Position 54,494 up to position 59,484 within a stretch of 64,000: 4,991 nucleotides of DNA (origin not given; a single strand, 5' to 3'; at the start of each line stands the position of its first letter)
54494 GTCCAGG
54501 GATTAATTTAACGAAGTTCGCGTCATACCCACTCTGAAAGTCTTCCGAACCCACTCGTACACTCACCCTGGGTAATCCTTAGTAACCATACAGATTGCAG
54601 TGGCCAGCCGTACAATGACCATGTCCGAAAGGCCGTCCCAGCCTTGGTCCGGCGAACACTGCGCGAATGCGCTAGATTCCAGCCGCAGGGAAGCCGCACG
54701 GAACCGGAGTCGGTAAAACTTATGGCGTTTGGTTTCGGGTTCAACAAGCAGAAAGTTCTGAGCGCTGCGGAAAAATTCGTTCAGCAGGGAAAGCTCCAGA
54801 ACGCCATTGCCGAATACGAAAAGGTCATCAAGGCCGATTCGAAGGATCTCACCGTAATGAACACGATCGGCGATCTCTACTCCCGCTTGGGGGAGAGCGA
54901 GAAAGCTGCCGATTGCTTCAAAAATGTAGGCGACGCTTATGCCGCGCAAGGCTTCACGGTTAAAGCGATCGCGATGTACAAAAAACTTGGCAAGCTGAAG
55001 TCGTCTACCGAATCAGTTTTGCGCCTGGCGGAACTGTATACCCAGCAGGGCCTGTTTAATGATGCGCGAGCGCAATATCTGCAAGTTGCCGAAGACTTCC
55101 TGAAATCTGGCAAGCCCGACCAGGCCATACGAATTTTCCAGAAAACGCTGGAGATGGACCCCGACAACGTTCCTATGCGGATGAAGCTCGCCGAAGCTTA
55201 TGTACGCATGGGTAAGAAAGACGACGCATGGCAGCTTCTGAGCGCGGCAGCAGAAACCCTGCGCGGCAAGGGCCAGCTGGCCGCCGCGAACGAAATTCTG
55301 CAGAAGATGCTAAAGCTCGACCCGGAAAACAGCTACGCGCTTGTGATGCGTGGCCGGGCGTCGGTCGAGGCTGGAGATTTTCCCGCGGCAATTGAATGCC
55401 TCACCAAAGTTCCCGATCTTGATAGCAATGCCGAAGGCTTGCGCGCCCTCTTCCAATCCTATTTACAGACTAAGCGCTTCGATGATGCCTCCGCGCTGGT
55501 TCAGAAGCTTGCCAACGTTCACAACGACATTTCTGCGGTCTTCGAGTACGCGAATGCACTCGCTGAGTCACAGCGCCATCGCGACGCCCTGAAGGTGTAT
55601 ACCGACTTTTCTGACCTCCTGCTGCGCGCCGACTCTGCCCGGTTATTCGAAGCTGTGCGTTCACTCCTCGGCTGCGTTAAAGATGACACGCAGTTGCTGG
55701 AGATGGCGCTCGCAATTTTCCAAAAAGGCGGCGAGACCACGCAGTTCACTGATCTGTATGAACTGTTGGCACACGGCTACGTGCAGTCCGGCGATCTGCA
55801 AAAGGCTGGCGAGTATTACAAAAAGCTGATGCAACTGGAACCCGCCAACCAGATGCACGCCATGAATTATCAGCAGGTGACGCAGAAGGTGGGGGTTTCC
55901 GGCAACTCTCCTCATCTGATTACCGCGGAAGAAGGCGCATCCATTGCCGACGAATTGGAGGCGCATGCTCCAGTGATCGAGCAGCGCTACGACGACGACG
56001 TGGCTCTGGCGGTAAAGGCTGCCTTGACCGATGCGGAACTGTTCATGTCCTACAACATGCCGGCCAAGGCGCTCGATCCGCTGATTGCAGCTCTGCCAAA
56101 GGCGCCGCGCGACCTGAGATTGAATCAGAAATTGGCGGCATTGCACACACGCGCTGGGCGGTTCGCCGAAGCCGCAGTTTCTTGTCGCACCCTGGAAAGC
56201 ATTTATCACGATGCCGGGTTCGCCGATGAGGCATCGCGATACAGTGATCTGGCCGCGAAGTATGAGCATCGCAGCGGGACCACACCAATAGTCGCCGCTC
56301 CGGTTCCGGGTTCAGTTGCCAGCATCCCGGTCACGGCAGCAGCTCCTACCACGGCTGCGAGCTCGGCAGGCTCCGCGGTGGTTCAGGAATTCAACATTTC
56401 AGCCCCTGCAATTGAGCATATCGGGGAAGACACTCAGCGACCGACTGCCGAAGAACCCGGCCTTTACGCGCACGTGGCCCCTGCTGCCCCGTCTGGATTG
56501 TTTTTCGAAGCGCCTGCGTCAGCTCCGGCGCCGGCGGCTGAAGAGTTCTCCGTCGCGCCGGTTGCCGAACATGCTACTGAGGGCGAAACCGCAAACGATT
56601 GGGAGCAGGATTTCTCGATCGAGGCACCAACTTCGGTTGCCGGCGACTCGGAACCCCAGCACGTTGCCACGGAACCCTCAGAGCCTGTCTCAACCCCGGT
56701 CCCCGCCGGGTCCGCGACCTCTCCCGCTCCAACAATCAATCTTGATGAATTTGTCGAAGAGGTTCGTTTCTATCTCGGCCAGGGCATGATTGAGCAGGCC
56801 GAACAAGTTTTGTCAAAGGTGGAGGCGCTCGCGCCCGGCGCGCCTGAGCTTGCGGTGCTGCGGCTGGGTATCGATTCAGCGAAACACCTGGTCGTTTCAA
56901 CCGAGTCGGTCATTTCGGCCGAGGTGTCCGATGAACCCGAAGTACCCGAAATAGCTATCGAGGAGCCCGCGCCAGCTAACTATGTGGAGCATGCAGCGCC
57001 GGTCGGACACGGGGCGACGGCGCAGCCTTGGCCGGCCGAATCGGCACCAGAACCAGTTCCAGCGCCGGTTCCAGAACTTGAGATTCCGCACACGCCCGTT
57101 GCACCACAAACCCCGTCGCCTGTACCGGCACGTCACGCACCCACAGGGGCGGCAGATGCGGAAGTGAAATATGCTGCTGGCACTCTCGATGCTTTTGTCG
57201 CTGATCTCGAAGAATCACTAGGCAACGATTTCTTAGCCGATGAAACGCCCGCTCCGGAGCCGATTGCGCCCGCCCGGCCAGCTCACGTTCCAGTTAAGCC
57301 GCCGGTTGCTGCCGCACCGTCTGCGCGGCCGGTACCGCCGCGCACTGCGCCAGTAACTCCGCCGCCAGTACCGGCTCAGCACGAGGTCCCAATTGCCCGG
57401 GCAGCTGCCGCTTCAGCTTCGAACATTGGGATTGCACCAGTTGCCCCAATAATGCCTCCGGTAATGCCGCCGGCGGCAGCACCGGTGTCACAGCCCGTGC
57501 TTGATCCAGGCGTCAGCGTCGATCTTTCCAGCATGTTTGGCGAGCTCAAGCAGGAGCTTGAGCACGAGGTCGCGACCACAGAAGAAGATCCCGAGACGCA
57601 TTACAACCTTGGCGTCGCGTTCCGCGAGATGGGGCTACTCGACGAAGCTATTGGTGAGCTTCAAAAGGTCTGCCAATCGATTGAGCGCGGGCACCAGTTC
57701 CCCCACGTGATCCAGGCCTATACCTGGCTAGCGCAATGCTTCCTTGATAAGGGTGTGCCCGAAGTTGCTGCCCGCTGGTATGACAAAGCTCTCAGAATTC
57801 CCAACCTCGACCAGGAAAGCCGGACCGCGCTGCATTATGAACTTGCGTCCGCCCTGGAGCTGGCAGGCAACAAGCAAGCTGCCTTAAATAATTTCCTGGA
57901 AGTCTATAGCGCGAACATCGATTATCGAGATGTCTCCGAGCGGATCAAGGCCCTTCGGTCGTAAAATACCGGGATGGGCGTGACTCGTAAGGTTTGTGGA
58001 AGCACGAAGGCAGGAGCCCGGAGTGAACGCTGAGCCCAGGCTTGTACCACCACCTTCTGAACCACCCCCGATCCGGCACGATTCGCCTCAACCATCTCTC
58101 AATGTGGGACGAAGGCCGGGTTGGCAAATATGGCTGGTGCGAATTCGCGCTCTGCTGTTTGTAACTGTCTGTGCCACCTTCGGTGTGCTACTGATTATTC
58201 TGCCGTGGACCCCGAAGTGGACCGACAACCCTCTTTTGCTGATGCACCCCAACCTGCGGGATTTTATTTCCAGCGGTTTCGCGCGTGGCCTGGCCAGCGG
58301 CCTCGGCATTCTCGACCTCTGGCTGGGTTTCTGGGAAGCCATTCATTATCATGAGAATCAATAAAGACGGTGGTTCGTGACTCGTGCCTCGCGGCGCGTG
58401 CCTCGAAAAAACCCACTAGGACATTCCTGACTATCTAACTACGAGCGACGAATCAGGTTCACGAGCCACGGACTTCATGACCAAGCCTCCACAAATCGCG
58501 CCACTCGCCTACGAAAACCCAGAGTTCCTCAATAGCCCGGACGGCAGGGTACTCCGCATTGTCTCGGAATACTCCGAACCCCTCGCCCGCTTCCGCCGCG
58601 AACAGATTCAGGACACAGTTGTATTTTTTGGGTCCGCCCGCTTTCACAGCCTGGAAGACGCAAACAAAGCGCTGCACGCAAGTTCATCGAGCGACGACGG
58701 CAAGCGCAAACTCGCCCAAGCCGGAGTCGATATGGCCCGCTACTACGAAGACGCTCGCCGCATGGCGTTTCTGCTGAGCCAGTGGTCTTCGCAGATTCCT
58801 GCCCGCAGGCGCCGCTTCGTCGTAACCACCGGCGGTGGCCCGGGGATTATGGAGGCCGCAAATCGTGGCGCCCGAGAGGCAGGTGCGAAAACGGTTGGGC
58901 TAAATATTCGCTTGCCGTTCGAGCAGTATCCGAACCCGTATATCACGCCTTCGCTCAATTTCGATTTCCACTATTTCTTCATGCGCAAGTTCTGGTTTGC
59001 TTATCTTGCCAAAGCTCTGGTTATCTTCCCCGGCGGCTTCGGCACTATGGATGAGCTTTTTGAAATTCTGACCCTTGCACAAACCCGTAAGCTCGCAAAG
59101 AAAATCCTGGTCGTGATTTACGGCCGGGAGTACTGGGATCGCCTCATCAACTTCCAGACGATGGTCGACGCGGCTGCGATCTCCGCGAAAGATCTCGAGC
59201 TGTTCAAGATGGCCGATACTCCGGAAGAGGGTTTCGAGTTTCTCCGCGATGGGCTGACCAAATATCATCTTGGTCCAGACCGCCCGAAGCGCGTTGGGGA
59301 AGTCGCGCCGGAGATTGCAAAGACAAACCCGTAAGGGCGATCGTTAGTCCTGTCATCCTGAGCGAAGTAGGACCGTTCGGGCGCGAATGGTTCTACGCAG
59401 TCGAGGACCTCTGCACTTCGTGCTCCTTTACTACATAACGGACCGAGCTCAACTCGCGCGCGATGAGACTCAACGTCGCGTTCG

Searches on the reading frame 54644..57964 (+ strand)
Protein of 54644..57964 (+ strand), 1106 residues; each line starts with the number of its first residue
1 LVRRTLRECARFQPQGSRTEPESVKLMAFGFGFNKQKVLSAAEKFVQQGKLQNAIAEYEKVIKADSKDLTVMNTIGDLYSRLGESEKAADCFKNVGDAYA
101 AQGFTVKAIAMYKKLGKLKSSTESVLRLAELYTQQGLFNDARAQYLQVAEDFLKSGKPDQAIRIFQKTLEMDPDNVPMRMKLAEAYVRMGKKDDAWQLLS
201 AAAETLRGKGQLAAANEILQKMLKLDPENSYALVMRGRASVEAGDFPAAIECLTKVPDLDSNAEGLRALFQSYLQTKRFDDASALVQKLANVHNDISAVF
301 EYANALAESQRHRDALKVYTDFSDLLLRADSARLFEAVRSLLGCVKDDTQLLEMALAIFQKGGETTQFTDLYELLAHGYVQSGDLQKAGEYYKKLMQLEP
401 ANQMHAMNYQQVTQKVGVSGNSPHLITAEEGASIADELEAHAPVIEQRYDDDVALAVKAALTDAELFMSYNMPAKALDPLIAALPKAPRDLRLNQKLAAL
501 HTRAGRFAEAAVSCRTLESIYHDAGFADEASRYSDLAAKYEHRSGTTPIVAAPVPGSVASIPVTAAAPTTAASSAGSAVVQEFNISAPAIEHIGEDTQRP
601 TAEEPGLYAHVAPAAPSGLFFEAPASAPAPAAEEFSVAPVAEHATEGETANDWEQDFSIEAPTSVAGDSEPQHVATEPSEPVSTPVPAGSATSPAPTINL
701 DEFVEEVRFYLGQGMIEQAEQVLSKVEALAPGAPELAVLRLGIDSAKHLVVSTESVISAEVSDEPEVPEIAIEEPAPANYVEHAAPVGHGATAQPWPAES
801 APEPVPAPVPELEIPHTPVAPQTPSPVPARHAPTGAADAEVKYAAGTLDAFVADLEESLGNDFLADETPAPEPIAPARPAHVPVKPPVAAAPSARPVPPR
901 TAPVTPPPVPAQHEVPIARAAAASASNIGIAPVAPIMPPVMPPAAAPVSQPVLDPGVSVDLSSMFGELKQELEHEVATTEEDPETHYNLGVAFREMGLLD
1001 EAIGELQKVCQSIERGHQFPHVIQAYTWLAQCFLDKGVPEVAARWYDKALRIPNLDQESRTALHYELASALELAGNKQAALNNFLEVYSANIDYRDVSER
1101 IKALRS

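Call 20: search_protein_families(library=pfam, proteins=[window:54644-57964:+], max_evalue=0.01)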
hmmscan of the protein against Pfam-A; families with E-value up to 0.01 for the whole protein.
window:54644-57964:+ (1106 aa): 33 families (the best 25 are shown)
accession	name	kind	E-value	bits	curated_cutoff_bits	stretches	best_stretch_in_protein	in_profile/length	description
PF14559.12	TPR_19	-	4.9e-39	132.9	25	3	153-205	2-54/68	Tetratricopeptide repeat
PF07719.23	TPR_2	-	3e-29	99.1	27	1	371-402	3-34/34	Tetratricopeptide repeat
PF13432.12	TPR_16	-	2.1e-25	89.2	32.7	2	149-203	4-58/65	Tetratricopeptide repeat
PF13181.12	TPR_8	-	7.4e-25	85.4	25.7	1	370-402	2-34/34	Tetratricopeptide repeat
PF13428.12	TPR_14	-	3.7e-22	77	23.5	1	144-185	3-44/44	Tetratricopeptide repeat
PF13414.12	TPR_11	-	5.1e-21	74.5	26.8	1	45-83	4-42/42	TPR repeat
PF00515.34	TPR_1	-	3e-17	62.1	27.8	0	152-175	11-34/34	Tetratricopeptide repeat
PF13424.12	TPR_12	-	5.7e-17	62.1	30.1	1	985-1052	5-74/77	Tetratricopeptide repeat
PF13431.12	TPR_17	-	2.4e-14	52.7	24.4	0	165-197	2-34/34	Tetratricopeptide repeat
PF12895.13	ANAPC3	-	4.6e-14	52.9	27.2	1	136-200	18-80/82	Anaphase-promoting complex, cyclosome, subunit 3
PF13176.12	TPR_7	-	1e-11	44.4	27.9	0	372-400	2-30/36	Tetratricopeptide repeat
PF14561.12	TPR_20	-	1.1e-10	42.2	25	1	160-236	6-82/90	Tetratricopeptide repeat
PF13174.12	TPR_6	-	3.8e-10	40.2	26.3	0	986-1011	3-28/33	Tetratricopeptide repeat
PF23914.1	TPR_CcmH_CycH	-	8.2e-10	39.2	42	1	155-256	63-147/158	Cytochrome c-type biogenesis protein H TPR domain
PF17874.7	TPR_MalT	-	8.4e-09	35.6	45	0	988-1061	127-199/336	MalT-like TPR region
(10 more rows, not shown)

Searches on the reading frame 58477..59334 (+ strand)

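Call 20: search_protein_families(library=pfam, proteins=[window:58477-59334:+], max_evalue=0.01)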
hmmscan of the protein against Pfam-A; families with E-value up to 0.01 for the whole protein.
window:58477-59334:+ (285 aa): 2 families
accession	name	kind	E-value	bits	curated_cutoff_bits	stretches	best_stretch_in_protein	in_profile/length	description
PF03641.19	Lysine_decarbox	-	1.3e-28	100.2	27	1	125-252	1-127/131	Possible lysine decarboxylase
PF18306.6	LDcluster4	-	7.8e-09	35.8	26.3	1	111-195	30-111/151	SLOG cluster4 family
